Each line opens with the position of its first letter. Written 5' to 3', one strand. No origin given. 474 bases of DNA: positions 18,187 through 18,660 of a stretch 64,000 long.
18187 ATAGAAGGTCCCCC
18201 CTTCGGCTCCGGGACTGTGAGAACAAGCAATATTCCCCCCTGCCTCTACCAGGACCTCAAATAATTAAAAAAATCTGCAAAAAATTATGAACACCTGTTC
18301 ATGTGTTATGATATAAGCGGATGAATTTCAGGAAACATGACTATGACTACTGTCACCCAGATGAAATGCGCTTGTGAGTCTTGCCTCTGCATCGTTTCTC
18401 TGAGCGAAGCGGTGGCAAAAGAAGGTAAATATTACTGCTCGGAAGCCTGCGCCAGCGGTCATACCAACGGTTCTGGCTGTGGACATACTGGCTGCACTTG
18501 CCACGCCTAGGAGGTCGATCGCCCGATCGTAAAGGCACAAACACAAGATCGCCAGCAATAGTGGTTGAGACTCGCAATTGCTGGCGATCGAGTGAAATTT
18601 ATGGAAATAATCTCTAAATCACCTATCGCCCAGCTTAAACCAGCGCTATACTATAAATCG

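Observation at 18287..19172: smtA metallothionein missed by the ORF track, co-oriented with smtB, with a candidate 7-2-7 operator upstream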

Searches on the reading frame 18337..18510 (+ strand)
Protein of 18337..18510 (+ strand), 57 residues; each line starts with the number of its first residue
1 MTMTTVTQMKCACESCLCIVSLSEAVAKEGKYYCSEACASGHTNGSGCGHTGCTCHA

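Call 4: search_protein_families(library=pfam, proteins=[window:18337-18510:+], max_evalue=0.01)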
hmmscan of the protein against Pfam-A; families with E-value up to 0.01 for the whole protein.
window:18337-18510:+ (57 aa): 1 family
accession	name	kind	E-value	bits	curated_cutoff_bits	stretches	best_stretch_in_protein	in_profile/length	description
PF02069.22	Metallothio_Pro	-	9.8e-27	93.4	33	1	5-55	1-51/51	Prokaryotic metallothionein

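Call 7: find_homologous_proteins(query=window:18337-18510:+)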
Query window:18337-18510:+ (57 aa): 112 proteins with E <= 0.001 among 112 candidates.
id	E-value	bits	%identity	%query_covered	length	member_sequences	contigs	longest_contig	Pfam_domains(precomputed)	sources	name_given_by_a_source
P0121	1.4e-23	99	85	96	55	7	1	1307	PF02069.23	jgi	jgi:hypothetical protein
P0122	8.3e-23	97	84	96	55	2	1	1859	PF02069.23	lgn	-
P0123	8.7e-23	97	77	100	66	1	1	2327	PF02069.23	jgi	-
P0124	1.7e-22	96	81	75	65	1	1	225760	PF02069.23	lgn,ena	-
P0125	7.1e-22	94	78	96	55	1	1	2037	PF02069.23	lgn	-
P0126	8.4e-22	93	80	96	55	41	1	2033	PF02069.23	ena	-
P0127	1.0e-21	93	80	96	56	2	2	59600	PF02069.23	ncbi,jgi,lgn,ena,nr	ncbi:MAG: metallothionein [Nostocaceae cyanobacterium]|nr:metallothionein [Nostocaceae cyanobacteriu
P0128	1.4e-21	93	80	95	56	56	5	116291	PF02069.23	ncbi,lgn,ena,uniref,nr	ncbi:MAG: metallothionein [Elainellaceae cyanobacterium]|uniref:metallothionein n=1 Tax=Leptolyngbya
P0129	1.8e-21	92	78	96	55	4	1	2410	PF02069.23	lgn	-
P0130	1.9e-21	92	79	93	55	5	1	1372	PF02069.23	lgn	-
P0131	1.9e-21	92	78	96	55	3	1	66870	PF02069.23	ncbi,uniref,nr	ncbi:metallothionein [Oscillatoria sp. CS-180]|uniref:metallothionein n=1 Tax=Oscillatoria sp. CS-18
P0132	2.0e-21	92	78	96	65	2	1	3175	PF02069.23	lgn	-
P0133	2.3e-21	92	81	93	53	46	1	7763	PF02069.23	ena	-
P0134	3.1e-21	92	84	96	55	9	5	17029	PF02069.23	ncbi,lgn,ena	-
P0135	5.0e-21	91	76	96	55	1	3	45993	PF02069.23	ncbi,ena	-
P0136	5.4e-21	91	76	96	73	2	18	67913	PF02069.23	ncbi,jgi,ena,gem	-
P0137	5.9e-21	91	78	95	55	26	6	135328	PF02069.23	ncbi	ncbi:metallothionein [Microcoleus sp. F8-D3]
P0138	6.0e-21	91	78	96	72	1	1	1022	PF02069.23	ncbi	-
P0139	6.8e-21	91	79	91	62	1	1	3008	PF02069.23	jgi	jgi:hypothetical protein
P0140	7.3e-21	91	82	95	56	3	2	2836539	PF02069.23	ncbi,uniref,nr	ncbi:prokaryotic metallothionein-related protein [[Synechococcus] sp. NIES-970]|uniref:metallothione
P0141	8.4e-21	90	79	93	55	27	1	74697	PF02069.23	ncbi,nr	ncbi:MAG: metallothionein [Lyngbya sp.]|nr:metallothionein [Lyngbya sp.]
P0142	1.0e-20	90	73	96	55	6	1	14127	PF02069.23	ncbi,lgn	-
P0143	1.0e-20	90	79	93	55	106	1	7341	PF02069.23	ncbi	-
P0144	1.4e-20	90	78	95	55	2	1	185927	PF02069.23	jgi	-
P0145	1.4e-20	90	78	95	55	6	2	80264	PF02069.23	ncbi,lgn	-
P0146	2.0e-20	89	76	74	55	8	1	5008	PF02069.23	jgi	jgi:metallothionein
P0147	2.3e-20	89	72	100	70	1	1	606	PF02069.23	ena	-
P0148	3.1e-20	89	78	96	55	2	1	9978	PF02069.23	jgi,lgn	-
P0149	3.8e-20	88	76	96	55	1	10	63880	PF02069.23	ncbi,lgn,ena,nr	ncbi:MAG TPA: metallothionein [Cyanobacteria bacterium UBA11162]|nr:metallothionein [Cyanobacteria b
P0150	4.0e-20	88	75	96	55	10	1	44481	PF02069.23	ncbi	ncbi:MAG: metallothionein [Cyanobacteria bacterium J06638_20]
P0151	4.8e-20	88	77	93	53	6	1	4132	PF02069.23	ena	-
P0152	4.9e-20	88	78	96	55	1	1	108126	PF02069.23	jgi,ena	jgi:hypothetical protein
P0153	7.0e-20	87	79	93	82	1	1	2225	PF02069.23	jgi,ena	-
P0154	8.5e-20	87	80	72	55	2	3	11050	PF02069.23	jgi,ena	-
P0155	9.0e-20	87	78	95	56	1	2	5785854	PF02069.23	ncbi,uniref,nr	ncbi:metallothionein [Lusitaniella coriacea LEGE 07157]|uniref:Metallothionein n=1 Tax=Lusitaniella 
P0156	9.7e-20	87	80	95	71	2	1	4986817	PF02069.23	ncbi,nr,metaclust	ncbi:Prokaryotic metallothionein [Pleurocapsa sp. PCC 7327]|nr:Prokaryotic metallothionein [Pleuroca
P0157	1.0e-19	87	76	96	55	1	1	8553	PF02069.23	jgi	jgi:metallothionein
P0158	1.0e-19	87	73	72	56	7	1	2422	PF02069.23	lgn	-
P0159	1.0e-19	87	75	96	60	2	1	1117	PF02069.23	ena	-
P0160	1.0e-19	87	76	96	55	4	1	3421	PF02069.23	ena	-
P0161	1.1e-19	87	70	100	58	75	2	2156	PF02069.23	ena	-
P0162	1.1e-19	87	71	96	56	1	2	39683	PF02069.23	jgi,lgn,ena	jgi:hypothetical protein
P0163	1.3e-19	87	76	96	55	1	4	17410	PF02069.23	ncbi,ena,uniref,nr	ncbi:MAG: metallothionein [Mastigocoleus sp. MO_167.B18]|uniref:metallothionein n=1 Tax=Mastigocoleu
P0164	1.4e-19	87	75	96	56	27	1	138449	PF02069.23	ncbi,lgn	ncbi:MAG: metallothionein [Spirulina sp.]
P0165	1.6e-19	86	77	93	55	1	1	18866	PF02069.23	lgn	-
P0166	1.9e-19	86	75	93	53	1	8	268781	PF02069.23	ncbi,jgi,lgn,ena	-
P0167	2.4e-19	86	75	95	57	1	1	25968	PF02069.23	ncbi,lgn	ncbi:MAG: metallothionein [Microcoleaceae cyanobacterium]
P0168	3.7e-19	85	75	93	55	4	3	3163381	PF02069.23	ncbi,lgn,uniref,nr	ncbi:metallothionein family 14 [Cyanobacterium stanieri PCC 7202]|uniref:Metallothionein family 14 n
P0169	3.9e-19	85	74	93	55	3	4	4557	PF02069.23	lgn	-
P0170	4.3e-19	85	73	96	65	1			PF02069.23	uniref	uniref:metallothionein n=2 Tax=Oculatella sp. LEGE 06141 TaxID=1828648 RepID=UPI0030DD6EB8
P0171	4.5e-19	85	73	96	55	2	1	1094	PF02069.23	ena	-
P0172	4.7e-19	85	78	93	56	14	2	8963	PF02069.23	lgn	-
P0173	4.9e-19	85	71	96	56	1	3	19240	PF02069.23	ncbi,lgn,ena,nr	ncbi:MAG: metallothionein [Cyanobacteria bacterium]|nr:metallothionein [Cyanobacteriota bacterium] M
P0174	5.2e-19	85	73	96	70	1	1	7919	PF02069.23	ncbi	-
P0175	5.5e-19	85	73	96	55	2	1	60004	PF02069.23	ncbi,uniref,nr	ncbi:metallothionein [Lyngbya confervoides BDU141951]|uniref:Metallothionein n=2 Tax=Lyngbya TaxID=2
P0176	6.0e-19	85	68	100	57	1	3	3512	PF02069.23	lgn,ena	-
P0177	6.1e-19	85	76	95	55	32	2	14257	PF02069.23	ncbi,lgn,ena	-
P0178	6.7e-19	84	75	96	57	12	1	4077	PF02069.23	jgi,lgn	-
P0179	6.7e-19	84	73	96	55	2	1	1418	PF02069.23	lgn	-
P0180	7.4e-19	84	68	100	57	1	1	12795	PF02069.23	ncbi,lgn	-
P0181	1.0e-18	84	76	95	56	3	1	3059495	PF02069.23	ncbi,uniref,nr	ncbi:metallothionein [Picosynechococcus sp. PCC 8807]|uniref:metallothionein n=1 Tax=Picosynechococc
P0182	1.0e-18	84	76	93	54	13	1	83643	PF02069.23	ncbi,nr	ncbi:metallothionein [Oculatella sp. LEGE 06141]|nr:metallothionein [Oculatella sp. LEGE 06141] MBE9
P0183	1.1e-18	84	70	95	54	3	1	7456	PF02069.23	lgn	-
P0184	1.2e-18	84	67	95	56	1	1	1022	PF02069.23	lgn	-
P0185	1.3e-18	84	71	91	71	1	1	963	PF02069.23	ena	-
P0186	1.4e-18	83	73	77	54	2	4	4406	PF02069.23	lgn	-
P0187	1.5e-18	83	75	95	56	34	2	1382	PF02069.23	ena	-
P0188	1.7e-18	83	75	93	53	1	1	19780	PF02069.23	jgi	jgi:metallothionein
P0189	1.9e-18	83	71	96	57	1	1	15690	PF02069.23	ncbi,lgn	-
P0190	1.9e-18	83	73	95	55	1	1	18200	PF02069.23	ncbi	ncbi:MAG: metallothionein [Leptolyngbyaceae cyanobacterium]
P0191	2.0e-18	83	75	95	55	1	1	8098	PF02069.23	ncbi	ncbi:MAG: metallothionein [Spirulinaceae cyanobacterium]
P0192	2.3e-18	83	67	100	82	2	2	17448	PF02069.23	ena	-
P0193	3.1e-18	82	71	96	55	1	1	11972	PF02069.23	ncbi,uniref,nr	ncbi:metallothionein [Hydrocoleum sp. CS-953]|uniref:metallothionein n=1 Tax=Hydrocoleum sp. CS-953 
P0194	3.3e-18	82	75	93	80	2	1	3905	PF02069.23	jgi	jgi:metallothionein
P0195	3.4e-18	82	71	96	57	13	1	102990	PF02069.23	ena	-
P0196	3.9e-18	82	74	93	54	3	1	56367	PF02069.23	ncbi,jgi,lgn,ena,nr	ncbi:MAG: metallothionein [Elainella sp. Prado103]|jgi:hypothetical protein|nr:metallothionein [Elai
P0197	4.9e-18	82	73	70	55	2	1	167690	PF02069.23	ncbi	ncbi:MAG: metallothionein [Elainellaceae cyanobacterium]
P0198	5.2e-18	82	67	100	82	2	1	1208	PF02069.23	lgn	-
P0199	5.4e-18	82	73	96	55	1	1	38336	PF02069.23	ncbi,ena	-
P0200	5.9e-18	81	75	95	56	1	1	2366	PF02069.23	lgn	-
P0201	6.4e-18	81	72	93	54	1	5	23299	PF02069.23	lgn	-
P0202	7.3e-18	81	71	96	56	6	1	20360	PF02069.23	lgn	-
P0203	9.0e-18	81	73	95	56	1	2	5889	PF02069.23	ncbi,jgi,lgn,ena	-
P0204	9.9e-18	81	70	95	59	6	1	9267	PF02069.23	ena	-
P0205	1.4e-17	80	75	91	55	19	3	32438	PF02069.23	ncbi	ncbi:metallothionein [Thermoleptolyngbya sp.]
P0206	1.4e-17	80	74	67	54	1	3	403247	PF02069.23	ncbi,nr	ncbi:MAG: metallothionein [Oscillatoriaceae bacterium SKW80]|nr:metallothionein [Oscillatoriaceae ba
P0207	2.6e-17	79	71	96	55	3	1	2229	PF02069.23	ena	-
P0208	2.9e-17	79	74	95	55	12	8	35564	PF02069.23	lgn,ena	-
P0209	6.8e-17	78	74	93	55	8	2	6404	PF02069.23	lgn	-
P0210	8.3e-17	78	72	93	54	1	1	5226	PF02069.23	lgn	-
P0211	1.0e-16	78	72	93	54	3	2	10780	PF02069.23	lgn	-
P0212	1.0e-16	78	61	95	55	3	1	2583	PF02069.23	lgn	-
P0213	1.2e-16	77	70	93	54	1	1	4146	PF02069.23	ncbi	ncbi:MAG TPA: metallothionein [Allocoleopsis sp.]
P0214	1.4e-16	77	68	96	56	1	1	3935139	PF02069.23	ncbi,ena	-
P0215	1.9e-16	77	74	93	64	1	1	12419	PF02069.23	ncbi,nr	ncbi:MAG: metallothionein [Leptolyngbya sp.]|nr:MAG: metallothionein [Leptolyngbya sp.]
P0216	2.5e-16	76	65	96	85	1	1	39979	PF02069.23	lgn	-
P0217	3.5e-16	76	70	93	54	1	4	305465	PF02069.23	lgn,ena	-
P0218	5.1e-16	75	66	95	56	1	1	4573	PF02069.23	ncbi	ncbi:MAG: metallothionein [Cyanobacteria bacterium J06641_5]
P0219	5.4e-16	75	71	93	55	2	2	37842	PF02069.23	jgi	jgi:metallothionein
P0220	6.4e-16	75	71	93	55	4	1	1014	PF02069.23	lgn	-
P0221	7.5e-16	75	70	93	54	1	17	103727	PF02069.23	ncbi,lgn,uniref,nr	ncbi:metallothionein [Umezakia ovalisporum]|uniref:Metallothionein n=2 Tax=Umezakia ovalisporum TaxI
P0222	1.0e-15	74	72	93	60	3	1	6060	PF02069.23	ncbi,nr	ncbi:MAG: metallothionein [Oscillatoriales cyanobacterium SM2_2_1]|nr:metallothionein [Oscillatorial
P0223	1.0e-15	74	70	93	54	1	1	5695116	PF02069.23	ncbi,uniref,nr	ncbi:metallothionein [Leptolyngbya sp. NIES-2104]|uniref:metallothionein n=1 Tax=Leptolyngbya sp. NI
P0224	1.8e-15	74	75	89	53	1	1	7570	PF02069.23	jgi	jgi:metallothionein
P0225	2.0e-15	74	66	96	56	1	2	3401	PF02069.23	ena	-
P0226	5.0e-15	72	66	88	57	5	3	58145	PF02069.23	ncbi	ncbi:MAG: metallothionein [Nostoc sp.]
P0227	7.7e-15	72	75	89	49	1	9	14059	PF02069.23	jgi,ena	jgi:hypothetical protein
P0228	1.5e-14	71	69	93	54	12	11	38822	PF02069.23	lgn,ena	-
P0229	2.7e-14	70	62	93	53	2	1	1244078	PF02069.23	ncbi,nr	ncbi:MAG: metallothionein [Sphaerospermopsis sp. SIO1G1]|nr:metallothionein [Sphaerospermopsis sp. S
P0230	4.6e-14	69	65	93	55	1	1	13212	PF02069.23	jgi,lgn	jgi:hypothetical protein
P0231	2.5e-13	67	64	93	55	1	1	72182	PF02069.23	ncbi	ncbi:metallothionein [Scytonema sp. NUACC21]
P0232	3.1e-13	67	74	75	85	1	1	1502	PF02069.23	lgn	-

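Call 9: find_related_loci(query=A1, collection=genome_contigs, flank=4000)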
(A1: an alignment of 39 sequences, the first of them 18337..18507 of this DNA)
Query A1 (57 aa) in genome_contigs; peptide patterns used: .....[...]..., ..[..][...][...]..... (x = any residue, [..] = any of these).
600 stretches matched a pattern (row limit reached: there are more); 591 encode a relative of the query (tblastn E <= 1e-3); the best 80 are kept; 80 distinct loci.
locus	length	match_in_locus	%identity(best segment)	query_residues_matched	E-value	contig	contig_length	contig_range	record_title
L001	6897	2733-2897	78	3-57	1e-26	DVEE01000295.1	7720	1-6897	MAG TPA_asm: Leptolyngbyaceae cyanobacterium M65_K2018_010 NODE_2722_length_7720_cov_2.768167, whole genome shotgun sequ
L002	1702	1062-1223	83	3-56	2e-26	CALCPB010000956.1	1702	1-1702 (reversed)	MAG TPA_asm: uncultured Halomicronema sp. isolate SRR3401486_bin.15_CONCOCT_v1.1_MAG genome assembly, contig: ERZ1740072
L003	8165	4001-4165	82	3-57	2e-26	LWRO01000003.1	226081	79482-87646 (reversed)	MAG: Geitlerinema sp. BBD 1991-9 scaffold_50, whole genome shotgun sequence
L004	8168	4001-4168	80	2-57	4e-26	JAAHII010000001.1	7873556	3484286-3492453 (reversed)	MAG: Leptolyngbya sp. SIOISBB ISBB_NODE_1, whole genome shotgun sequence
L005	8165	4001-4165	82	2-56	5e-26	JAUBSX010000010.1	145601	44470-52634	Microcoleus sp. F4-D5 NODE_16_length_145601_cov_28.632885, whole genome shotgun sequence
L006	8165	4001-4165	78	3-57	6e-26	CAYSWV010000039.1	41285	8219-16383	MAG TPA_asm: uncultured bacterium isolate SRP128890_co1_206 genome assembly, contig: NODE_1629_length_41285_cov_8.532185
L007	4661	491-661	75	1-57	6e-26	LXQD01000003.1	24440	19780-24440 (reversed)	Nostoc minutum NIES-26 scaffold101.1, whole genome shotgun sequence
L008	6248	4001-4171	75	1-57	8e-26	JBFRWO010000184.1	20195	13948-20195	MAG: Crocosphaera sp. isolate 03_out_wi_sediment_bin.9 03outWiSedB9_c_000001074702, whole genome shotgun sequence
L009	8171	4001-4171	75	1-57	7e-26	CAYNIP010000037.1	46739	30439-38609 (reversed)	MAG TPA_asm: uncultured bacterium isolate SRP141376_co5_432 genome assembly, contig: NODE_1710_length_46739_cov_69.66928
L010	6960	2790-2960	79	1-57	8e-26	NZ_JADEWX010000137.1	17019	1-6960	Nodosilinea sp. LEGE 07088 NODE_248_length_17019_cov_42.22, whole genome shotgun sequence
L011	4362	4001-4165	80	3-57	6e-26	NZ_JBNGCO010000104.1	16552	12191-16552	MAG: Baaleninema sp. isolate E05-001 bin47.fa-104, whole genome shotgun sequence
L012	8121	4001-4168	79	2-57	9e-26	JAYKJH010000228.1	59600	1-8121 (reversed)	MAG: Nostocaceae cyanobacterium isolate 827261 NODE_47140643, whole genome shotgun sequence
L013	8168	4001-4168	80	2-57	1e-25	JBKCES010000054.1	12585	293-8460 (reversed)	MAG: Cyanobacteriota bacterium isolate samp_483_metadecoder_869 samp_483_163518, whole genome shotgun sequence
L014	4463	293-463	75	1-57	1e-25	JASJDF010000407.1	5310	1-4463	MAG: Xenococcaceae cyanobacterium MO_188.B19 MO_188.c_18141, whole genome shotgun sequence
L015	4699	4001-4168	79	1-56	1e-25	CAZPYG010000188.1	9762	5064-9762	MAG TPA_asm: uncultured bacterium isolate SRP332253_co2_75 genome assembly, contig: NODE_7062_length_9762_cov_7.597816,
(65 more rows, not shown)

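Call 17: search_solved_structures(query=window:18343-18510:+, show_alignments=2, max_evalue=0.01)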
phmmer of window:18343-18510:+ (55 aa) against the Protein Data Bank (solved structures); distinct sequences matched with E-value up to 0.01: 4.
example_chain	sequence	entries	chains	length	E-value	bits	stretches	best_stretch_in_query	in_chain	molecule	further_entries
1jjd_A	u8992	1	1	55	5e-19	70.6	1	2-54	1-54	METALLOTHIONEIN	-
6gv7_A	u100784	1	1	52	5e-09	39.3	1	6-54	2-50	metallothionein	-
6gv6_A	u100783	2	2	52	1.3e-07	34.9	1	6-54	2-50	metallothionein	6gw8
6grv_A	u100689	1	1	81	4.6e-07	33.2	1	6-54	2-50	Metallothionein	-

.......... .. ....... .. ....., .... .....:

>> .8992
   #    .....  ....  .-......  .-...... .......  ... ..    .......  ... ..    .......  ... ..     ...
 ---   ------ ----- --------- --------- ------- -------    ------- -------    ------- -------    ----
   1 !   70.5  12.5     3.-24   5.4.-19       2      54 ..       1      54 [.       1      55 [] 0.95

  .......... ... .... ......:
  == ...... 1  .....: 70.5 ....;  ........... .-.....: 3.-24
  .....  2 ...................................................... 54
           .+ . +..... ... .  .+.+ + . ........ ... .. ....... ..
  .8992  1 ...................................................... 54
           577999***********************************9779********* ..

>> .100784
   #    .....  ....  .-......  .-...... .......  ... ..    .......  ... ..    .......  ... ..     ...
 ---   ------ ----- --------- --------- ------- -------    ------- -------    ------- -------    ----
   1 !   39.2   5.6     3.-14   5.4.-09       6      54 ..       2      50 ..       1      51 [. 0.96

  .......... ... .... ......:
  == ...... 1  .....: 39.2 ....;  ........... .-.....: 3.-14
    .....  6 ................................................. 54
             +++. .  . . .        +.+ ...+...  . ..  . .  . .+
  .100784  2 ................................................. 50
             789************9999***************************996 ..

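Call 52: find_encoding_contigs(protein=P0181, flank=2000, max_places=2)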
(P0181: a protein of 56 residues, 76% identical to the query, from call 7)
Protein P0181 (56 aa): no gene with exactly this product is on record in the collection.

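Call 53: find_encoding_contigs(protein=P0140, flank=2000, max_places=2)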
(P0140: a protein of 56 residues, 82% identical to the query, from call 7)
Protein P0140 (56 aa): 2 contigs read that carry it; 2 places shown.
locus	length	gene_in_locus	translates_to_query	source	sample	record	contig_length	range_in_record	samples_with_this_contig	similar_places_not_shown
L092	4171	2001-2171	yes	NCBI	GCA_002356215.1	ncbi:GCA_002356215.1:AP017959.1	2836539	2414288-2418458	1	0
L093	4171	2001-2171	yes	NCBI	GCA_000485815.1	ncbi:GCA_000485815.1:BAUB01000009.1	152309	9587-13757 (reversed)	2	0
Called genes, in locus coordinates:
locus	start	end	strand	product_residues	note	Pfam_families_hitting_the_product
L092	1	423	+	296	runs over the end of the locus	PF02653:BPD_transp_2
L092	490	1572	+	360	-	PF01370:Epimerase, PF16363:GDP_Man_Dehyd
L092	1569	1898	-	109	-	PF01022:HTH_5, PF12840:HTH_20 (weak)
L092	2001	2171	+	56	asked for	PF02069:Metallothio_Pro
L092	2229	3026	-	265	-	-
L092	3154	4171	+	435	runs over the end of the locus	PF00067:p450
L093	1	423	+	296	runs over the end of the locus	PF02653:BPD_transp_2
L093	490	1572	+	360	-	PF01370:Epimerase, PF16363:GDP_Man_Dehyd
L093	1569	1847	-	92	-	PF12840:HTH_20 (weak), PF01022:HTH_5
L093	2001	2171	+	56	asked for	PF02069:Metallothio_Pro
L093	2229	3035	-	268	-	-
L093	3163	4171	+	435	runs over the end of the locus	PF00067:p450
